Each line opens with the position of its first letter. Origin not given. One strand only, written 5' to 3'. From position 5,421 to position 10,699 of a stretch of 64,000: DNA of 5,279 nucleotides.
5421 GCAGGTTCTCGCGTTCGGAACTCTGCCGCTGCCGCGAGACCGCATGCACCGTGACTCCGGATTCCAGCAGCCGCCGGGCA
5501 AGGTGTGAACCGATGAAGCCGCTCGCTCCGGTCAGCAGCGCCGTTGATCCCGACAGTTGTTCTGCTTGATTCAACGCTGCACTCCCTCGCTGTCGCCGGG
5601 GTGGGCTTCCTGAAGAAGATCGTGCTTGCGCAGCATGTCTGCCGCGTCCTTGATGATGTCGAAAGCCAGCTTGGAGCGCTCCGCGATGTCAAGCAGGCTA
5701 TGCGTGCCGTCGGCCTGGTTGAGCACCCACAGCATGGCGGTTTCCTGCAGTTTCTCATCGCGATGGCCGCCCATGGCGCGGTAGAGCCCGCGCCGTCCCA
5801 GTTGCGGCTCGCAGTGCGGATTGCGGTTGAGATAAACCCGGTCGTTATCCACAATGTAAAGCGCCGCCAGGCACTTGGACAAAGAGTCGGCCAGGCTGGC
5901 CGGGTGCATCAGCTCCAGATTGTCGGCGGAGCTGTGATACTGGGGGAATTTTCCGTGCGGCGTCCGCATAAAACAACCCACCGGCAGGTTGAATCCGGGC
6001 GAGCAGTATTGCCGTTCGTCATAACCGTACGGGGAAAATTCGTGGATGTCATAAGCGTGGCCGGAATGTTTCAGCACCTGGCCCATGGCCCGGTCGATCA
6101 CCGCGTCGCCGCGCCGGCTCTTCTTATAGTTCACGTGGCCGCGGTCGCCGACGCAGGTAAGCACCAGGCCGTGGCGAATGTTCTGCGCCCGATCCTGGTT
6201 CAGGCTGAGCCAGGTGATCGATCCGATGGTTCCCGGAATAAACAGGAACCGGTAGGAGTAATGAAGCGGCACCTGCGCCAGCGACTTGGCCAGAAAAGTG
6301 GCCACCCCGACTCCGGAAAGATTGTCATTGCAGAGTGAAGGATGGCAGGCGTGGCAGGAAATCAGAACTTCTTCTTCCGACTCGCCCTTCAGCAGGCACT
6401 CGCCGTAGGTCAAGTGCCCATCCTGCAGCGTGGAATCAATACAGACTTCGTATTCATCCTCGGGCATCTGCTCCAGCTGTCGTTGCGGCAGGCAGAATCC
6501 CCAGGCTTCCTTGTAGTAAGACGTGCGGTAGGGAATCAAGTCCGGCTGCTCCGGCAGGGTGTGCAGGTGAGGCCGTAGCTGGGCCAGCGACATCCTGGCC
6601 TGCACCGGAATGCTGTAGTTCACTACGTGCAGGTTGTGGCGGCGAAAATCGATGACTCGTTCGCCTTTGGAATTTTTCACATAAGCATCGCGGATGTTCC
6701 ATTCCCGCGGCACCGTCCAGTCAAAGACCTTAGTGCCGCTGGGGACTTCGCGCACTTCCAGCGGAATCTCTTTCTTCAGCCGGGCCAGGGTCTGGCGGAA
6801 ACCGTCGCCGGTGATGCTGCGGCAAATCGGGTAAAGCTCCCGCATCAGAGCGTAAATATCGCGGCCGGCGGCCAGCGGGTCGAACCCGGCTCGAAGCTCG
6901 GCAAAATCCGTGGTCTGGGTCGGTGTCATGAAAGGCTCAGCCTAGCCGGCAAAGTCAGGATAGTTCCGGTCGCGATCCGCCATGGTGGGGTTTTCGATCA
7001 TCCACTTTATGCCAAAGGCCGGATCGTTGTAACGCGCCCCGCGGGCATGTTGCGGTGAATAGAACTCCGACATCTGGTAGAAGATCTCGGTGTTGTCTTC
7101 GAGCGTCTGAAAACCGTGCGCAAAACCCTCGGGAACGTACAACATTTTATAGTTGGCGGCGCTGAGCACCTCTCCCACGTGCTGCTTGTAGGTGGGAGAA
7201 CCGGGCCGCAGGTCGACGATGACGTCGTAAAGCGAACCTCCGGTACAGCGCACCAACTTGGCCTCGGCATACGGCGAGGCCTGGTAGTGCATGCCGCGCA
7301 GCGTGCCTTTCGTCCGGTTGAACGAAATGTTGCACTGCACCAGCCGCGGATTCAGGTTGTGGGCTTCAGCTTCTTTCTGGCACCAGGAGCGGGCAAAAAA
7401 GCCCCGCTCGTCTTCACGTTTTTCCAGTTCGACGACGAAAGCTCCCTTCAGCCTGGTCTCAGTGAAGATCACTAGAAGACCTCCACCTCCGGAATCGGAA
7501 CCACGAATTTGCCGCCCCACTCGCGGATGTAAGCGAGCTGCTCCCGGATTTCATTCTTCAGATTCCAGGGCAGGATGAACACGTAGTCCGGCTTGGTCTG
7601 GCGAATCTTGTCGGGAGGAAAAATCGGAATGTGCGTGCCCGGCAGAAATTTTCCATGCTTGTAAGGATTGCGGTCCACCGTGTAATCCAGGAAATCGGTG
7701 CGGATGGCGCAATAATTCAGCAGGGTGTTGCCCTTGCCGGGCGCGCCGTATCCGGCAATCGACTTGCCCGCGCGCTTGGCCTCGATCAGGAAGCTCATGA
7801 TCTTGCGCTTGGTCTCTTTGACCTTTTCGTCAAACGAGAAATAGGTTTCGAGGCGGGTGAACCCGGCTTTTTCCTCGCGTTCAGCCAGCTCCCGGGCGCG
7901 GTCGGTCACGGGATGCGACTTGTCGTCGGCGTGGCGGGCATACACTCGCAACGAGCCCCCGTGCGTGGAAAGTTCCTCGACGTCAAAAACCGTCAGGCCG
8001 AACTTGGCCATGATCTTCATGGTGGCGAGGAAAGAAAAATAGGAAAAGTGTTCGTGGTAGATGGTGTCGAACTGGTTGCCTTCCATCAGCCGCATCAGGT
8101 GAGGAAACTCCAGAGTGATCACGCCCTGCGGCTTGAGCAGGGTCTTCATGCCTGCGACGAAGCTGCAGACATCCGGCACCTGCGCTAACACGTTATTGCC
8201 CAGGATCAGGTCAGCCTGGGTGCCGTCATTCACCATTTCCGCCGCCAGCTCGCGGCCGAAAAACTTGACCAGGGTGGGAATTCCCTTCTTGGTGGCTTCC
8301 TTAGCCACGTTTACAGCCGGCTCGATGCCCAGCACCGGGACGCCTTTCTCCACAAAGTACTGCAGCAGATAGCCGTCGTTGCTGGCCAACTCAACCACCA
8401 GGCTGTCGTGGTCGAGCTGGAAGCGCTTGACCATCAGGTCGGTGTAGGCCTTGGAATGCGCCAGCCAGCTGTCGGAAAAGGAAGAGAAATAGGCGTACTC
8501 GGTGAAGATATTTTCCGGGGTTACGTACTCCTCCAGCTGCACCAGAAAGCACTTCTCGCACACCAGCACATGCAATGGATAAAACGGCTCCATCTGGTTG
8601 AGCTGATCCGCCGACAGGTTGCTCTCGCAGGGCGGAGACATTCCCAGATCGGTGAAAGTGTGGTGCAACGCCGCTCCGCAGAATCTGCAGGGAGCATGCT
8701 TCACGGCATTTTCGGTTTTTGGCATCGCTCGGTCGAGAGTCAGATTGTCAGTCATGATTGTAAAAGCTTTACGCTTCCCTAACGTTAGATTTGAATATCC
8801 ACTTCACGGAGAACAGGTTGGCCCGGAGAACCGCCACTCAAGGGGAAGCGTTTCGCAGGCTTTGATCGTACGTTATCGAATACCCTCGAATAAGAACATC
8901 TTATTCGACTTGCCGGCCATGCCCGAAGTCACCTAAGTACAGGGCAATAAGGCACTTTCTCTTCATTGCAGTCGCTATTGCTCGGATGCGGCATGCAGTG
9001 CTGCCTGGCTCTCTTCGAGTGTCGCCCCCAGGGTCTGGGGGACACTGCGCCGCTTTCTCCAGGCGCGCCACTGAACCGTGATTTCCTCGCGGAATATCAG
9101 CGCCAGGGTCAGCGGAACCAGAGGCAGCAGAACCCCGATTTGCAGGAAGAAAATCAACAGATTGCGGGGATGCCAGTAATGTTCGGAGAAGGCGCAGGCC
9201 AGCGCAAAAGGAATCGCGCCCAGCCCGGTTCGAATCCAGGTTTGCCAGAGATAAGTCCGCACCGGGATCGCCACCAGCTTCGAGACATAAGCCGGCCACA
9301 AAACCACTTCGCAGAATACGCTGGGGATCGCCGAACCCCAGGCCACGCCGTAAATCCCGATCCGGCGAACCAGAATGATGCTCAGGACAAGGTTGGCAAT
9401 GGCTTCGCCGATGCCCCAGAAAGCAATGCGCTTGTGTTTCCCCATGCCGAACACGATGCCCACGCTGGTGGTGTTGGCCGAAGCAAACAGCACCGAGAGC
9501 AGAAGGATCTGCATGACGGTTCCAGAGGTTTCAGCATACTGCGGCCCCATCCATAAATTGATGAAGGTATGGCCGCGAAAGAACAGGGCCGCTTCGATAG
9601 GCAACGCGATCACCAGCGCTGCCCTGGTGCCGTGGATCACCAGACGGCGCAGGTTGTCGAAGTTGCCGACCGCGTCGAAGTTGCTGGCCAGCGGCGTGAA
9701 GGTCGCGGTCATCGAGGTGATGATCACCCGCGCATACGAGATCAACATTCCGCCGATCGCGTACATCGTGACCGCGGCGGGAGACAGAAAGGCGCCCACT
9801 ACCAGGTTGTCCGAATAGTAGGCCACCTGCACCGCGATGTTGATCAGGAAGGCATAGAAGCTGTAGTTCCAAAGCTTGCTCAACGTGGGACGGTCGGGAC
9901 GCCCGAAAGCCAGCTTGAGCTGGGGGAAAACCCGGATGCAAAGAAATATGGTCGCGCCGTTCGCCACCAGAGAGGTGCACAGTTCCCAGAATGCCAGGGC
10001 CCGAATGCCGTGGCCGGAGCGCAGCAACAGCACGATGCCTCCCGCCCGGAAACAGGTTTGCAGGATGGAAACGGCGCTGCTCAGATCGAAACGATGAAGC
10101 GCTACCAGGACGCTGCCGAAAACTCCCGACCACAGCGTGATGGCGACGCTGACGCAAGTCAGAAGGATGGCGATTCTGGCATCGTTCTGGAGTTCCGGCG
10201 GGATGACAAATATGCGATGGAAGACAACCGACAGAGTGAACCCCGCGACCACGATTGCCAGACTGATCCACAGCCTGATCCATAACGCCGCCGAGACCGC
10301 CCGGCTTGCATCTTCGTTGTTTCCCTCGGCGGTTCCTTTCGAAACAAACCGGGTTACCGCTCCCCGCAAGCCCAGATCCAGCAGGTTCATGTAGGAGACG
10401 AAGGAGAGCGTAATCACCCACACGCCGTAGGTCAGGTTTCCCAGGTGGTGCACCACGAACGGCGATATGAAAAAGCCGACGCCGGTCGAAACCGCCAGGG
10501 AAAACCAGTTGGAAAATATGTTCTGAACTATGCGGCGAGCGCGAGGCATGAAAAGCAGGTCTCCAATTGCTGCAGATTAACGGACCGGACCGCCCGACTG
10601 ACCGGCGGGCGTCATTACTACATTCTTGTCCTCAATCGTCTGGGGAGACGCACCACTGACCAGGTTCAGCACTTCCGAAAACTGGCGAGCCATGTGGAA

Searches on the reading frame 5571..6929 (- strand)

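Call 11: search_protein_families(library=pfam, proteins=[window:5571-6929:-], max_evalue=0.00001)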
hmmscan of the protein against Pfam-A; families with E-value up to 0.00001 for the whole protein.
window:5571-6929:- (452 aa): 3 families
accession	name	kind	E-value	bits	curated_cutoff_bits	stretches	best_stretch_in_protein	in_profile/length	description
PF16254.10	DUF4910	-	1.2e-114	381.8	26.6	1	26-363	1-247/247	Domain of unknown function (DUF4910)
PF09940.16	DUF2172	-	3.5e-42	143.1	27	1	76-167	1-92/92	Domain of unknown function (DUF2172)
PF16221.11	HTH_47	-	1.7e-29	101.6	27.1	1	364-440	1-77/78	winged helix-turn-helix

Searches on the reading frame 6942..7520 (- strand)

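Call 11: search_protein_families(library=pfam, proteins=[window:6942-7520:-], max_evalue=0.00001)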
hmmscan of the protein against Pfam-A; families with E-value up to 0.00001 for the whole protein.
window:6942-7520:- (192 aa): 1 family
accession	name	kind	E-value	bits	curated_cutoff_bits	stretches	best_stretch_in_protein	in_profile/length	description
PF00908.23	dTDP_sugar_isom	-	3.2e-64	216.1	27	1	21-191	1-167/168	dTDP-4-dehydrorhamnose 3,5-epimerase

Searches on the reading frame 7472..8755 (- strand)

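Call 11: search_protein_families(library=pfam, proteins=[window:7472-8755:-], max_evalue=0.00001)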
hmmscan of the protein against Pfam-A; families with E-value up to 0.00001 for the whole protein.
window:7472-8755:- (427 aa): 4 families
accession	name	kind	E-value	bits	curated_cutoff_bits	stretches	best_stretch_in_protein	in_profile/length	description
PF08484.17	Methyltransf_14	-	4.9e-68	228.4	23.5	1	264-422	2-160/160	C-methyltransferase C-terminal domain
PF08421.16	Methyltransf_13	-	1.8e-25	89.3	31.3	1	23-84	1-62/62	Putative zinc binding domain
PF13489.12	Methyltransf_23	-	1.1e-12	48.5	27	1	114-256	20-161/164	Methyltransferase domain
PF08242.18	Methyltransf_12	-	3.1e-06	28.3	30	1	122-213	2-98/98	Methyltransferase domain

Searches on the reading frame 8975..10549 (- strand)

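Call 11: search_protein_families(library=pfam, proteins=[window:8975-10549:-], max_evalue=0.00001)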
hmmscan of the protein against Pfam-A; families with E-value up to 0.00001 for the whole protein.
window:8975-10549:- (524 aa): 3 families
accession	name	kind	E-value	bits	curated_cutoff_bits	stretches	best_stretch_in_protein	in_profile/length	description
PF01554.23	MatE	-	3.5e-17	63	24.9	2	234-391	3-160/161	MatE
PF13440.11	Polysacc_synt_3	-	8e-12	45.4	23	1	41-341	11-291/293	Polysaccharide biosynthesis protein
PF01943.22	Polysacc_synt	-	1.1e-10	41.9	28.2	1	8-288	2-270/274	Polysaccharide biosynthesis protein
